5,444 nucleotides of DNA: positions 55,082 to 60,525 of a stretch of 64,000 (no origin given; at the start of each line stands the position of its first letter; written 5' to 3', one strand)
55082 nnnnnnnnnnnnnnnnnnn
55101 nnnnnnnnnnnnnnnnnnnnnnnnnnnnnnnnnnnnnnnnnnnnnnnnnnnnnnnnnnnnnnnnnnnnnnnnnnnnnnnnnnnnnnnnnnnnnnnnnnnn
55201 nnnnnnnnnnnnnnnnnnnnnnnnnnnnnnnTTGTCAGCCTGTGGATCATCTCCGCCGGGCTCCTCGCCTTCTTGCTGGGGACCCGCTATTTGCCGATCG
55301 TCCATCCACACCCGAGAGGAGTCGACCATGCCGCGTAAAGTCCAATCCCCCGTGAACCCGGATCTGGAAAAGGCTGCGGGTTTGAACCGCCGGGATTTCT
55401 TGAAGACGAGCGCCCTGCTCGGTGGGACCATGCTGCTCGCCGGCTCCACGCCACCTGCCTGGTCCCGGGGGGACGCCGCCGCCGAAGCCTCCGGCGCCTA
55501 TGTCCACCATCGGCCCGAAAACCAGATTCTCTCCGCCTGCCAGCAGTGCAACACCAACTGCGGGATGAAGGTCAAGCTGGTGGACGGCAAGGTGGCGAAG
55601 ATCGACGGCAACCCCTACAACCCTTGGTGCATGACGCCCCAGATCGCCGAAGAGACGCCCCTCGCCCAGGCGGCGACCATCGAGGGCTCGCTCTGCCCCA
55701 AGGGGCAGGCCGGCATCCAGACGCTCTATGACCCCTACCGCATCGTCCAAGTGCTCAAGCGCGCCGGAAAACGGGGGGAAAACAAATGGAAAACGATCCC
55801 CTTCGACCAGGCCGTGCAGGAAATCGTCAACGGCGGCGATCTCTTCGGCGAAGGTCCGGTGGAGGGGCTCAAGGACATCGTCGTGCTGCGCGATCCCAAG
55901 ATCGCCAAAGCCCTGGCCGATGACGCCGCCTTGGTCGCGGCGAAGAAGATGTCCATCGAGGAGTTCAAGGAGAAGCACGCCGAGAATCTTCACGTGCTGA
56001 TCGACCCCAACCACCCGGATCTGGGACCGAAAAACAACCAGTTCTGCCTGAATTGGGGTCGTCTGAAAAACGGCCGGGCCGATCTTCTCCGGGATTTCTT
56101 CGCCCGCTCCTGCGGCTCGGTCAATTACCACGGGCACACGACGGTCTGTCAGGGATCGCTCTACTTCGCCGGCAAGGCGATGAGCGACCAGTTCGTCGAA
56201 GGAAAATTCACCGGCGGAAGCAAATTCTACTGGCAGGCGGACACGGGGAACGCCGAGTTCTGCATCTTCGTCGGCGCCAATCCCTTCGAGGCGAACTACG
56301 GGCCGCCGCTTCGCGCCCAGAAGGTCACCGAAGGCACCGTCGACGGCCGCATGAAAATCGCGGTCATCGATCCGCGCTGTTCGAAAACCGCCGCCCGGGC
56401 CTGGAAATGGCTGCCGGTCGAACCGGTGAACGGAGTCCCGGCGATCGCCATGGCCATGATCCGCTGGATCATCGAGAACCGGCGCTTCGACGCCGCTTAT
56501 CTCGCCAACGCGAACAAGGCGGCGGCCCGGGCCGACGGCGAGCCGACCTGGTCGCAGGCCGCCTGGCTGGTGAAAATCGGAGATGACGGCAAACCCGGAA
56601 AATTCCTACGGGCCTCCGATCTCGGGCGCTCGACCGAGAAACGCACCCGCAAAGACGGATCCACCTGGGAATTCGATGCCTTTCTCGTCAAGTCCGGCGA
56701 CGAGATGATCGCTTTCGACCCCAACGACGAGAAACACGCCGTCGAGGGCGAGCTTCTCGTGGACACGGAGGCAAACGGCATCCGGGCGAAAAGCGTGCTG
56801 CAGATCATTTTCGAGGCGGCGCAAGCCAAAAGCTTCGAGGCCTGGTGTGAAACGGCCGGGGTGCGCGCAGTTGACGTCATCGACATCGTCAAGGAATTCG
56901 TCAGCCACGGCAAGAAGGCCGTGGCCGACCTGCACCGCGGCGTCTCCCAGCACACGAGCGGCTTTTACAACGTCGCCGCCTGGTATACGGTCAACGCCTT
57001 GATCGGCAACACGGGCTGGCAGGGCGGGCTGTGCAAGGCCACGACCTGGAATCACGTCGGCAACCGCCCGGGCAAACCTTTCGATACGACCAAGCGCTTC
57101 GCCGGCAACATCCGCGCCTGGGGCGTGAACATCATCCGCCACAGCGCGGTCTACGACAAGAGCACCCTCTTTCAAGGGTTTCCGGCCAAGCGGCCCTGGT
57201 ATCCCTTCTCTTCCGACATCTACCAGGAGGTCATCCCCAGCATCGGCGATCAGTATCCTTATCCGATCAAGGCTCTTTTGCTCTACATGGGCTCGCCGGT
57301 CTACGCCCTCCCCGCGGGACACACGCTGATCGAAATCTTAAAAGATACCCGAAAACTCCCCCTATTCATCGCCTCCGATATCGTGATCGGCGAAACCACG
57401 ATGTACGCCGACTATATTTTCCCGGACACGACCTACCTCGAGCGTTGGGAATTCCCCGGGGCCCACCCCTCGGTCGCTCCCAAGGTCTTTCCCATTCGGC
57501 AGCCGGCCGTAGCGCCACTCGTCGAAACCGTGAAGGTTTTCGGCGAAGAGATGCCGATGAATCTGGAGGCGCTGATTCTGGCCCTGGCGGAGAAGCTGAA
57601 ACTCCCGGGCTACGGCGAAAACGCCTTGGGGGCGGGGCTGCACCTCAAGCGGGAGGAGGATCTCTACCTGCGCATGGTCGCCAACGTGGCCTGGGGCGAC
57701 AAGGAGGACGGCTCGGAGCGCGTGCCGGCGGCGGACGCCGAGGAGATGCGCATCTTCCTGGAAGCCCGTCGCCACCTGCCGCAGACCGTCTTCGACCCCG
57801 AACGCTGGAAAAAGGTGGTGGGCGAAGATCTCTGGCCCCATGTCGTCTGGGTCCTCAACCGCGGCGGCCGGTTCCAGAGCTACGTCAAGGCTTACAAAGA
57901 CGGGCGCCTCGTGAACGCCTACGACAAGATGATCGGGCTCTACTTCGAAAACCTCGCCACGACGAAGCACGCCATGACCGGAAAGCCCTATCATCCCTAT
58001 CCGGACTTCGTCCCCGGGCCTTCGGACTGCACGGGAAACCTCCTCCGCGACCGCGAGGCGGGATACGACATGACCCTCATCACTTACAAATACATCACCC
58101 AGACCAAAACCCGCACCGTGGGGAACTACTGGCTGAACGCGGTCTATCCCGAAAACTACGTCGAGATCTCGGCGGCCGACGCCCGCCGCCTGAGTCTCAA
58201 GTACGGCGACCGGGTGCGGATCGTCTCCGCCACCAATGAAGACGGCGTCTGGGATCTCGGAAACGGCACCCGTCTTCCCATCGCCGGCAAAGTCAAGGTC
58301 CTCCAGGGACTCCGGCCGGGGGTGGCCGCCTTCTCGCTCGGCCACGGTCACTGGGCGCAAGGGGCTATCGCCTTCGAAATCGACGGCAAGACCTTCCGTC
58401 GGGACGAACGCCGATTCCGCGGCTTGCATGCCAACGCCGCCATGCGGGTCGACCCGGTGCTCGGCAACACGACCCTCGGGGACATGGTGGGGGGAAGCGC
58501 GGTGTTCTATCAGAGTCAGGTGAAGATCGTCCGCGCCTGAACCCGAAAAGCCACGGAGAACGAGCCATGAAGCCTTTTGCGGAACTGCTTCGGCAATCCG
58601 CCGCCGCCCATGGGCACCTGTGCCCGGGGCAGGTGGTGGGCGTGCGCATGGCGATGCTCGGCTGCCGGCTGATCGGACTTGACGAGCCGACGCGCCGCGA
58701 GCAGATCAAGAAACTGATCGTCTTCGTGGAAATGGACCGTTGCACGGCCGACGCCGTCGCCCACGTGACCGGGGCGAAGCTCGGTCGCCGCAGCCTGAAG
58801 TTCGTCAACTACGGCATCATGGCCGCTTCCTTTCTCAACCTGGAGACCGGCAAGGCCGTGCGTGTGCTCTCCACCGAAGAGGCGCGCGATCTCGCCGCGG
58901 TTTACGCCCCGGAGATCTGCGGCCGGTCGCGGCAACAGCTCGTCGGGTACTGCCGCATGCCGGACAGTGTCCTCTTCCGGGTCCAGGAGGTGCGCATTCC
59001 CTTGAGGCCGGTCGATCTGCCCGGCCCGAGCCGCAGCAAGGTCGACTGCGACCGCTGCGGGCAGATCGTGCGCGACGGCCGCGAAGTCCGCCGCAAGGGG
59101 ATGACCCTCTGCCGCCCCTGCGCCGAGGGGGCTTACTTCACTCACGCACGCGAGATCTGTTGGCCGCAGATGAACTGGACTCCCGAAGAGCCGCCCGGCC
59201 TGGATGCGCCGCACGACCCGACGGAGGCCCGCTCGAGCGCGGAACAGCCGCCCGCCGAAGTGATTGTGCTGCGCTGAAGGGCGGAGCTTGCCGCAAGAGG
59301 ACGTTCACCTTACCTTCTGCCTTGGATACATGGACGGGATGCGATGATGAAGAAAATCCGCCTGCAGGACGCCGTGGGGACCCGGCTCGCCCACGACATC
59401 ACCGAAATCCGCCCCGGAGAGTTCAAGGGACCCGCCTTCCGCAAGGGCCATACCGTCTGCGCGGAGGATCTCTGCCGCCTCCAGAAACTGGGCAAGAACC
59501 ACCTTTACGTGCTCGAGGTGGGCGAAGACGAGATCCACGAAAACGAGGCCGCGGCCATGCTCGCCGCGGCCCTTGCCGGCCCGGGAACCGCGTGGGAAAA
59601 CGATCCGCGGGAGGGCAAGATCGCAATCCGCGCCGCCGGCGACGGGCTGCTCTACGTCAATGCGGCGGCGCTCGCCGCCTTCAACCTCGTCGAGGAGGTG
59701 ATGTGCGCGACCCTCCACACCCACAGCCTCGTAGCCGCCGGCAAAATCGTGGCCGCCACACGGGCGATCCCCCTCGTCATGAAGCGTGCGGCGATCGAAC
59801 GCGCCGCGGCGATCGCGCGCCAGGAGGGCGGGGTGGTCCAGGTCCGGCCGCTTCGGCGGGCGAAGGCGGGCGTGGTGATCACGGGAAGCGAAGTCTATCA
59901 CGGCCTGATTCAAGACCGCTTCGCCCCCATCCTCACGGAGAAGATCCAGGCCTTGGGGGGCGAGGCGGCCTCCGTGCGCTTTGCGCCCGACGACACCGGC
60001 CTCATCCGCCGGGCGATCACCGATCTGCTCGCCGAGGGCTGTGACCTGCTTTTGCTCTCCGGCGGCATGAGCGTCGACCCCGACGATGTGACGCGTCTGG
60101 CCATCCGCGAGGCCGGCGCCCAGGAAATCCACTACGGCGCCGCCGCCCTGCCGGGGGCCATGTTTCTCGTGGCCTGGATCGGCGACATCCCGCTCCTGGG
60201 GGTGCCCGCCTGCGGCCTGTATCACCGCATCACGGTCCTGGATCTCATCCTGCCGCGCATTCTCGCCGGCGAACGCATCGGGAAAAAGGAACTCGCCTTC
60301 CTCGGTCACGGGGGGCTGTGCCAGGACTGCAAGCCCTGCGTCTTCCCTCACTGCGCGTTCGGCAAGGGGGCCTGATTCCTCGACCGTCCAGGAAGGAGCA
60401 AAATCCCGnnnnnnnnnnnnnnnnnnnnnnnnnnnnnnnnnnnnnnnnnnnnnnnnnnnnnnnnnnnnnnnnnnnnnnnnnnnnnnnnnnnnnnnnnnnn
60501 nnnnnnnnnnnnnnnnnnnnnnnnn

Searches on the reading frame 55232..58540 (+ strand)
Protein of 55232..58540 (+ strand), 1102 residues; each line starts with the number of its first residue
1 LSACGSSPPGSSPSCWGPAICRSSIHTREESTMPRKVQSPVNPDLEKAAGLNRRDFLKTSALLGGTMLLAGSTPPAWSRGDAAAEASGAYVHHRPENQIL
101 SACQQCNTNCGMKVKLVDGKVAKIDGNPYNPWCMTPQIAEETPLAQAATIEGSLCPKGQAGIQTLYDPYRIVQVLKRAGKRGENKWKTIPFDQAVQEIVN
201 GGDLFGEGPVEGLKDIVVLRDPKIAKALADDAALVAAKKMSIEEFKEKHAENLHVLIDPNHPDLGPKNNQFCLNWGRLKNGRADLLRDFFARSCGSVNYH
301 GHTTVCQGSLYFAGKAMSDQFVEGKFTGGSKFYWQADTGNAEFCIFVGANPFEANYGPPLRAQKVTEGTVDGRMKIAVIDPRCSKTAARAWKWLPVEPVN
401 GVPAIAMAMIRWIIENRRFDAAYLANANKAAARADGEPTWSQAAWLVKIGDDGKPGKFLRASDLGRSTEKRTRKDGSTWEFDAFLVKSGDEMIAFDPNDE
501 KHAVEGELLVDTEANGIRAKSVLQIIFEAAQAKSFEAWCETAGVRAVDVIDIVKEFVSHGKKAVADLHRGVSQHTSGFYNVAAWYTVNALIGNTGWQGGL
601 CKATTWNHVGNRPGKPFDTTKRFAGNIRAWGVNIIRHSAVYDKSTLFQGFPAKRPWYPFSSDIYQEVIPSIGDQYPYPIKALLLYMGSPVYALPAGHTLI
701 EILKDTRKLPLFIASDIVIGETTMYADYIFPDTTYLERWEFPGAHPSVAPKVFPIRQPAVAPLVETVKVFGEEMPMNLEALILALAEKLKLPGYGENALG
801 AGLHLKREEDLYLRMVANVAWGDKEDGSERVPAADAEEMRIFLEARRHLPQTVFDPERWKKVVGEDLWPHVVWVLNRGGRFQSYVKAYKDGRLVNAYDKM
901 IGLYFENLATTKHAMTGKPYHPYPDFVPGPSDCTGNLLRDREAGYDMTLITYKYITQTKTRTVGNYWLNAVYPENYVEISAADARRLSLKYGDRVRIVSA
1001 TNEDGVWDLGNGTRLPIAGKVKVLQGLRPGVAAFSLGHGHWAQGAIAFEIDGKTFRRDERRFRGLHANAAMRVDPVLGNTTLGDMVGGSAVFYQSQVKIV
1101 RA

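Call 49: search_protein_families(library=pfam, proteins=[window:55232-58540:+], max_evalue=0.0001)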
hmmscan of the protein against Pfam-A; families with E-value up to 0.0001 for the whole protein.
window:55232-58540:+ (1102 aa): 3 families
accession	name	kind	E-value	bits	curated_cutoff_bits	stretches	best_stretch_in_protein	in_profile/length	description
PF00384.28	Molybdopterin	-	1.4e-12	47.8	24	1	321-740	87-318/353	Molybdopterin oxidoreductase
PF04879.21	Molybdop_Fe4S4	-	1.9e-08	34.6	22.7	1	101-167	6-55/55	Molybdopterin oxidoreductase Fe4S4 domain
PF01568.27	Molydop_binding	-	2.3e-07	31.2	26.8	1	948-1002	2-57/110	Molydopterin dinucleotide binding domain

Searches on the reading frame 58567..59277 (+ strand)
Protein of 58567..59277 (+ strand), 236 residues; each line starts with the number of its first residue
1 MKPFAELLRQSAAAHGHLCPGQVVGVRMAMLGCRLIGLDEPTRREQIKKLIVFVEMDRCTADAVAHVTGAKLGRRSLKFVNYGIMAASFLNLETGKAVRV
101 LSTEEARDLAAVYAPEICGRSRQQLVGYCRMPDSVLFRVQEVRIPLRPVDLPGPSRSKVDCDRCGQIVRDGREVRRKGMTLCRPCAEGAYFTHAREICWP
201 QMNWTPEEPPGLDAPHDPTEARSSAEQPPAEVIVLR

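Call 49: search_protein_families(library=pfam, proteins=[window:58567-59277:+], max_evalue=0.0001)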
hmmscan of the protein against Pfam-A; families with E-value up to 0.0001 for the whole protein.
window:58567-59277:+ (236 aa): 2 families
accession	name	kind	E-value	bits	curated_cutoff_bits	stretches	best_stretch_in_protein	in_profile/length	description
PF02663.19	FmdE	-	2.6e-28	99.2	22.9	1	15-115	2-100/133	FmdE, Molybdenum formylmethanofuran dehydrogenase operon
PF01258.23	zf-dskA_traR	-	1.6e-05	25.3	24.9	1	157-190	5-35/36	Prokaryotic dksA/traR C4-type zinc finger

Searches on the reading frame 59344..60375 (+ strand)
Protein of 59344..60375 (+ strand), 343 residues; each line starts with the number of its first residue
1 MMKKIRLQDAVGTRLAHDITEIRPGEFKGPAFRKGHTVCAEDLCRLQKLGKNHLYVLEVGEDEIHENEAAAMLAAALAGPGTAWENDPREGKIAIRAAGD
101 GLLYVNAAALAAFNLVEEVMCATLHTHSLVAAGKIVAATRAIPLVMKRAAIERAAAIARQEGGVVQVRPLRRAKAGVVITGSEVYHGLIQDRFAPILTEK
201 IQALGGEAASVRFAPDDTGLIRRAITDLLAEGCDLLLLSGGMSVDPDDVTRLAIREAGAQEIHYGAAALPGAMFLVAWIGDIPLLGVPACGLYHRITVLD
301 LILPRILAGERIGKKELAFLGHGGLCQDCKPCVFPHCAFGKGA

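Call 49: search_protein_families(library=pfam, proteins=[window:59344-60375:+], max_evalue=0.0001)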
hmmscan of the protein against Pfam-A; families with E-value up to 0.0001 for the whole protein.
window:59344-60375:+ (343 aa): 1 family
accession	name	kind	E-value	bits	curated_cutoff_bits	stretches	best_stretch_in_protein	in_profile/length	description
PF00994.29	MoCF_biosynth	-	1.9e-20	73.5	26.6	1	176-272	1-96/144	Probable molybdopterin binding domain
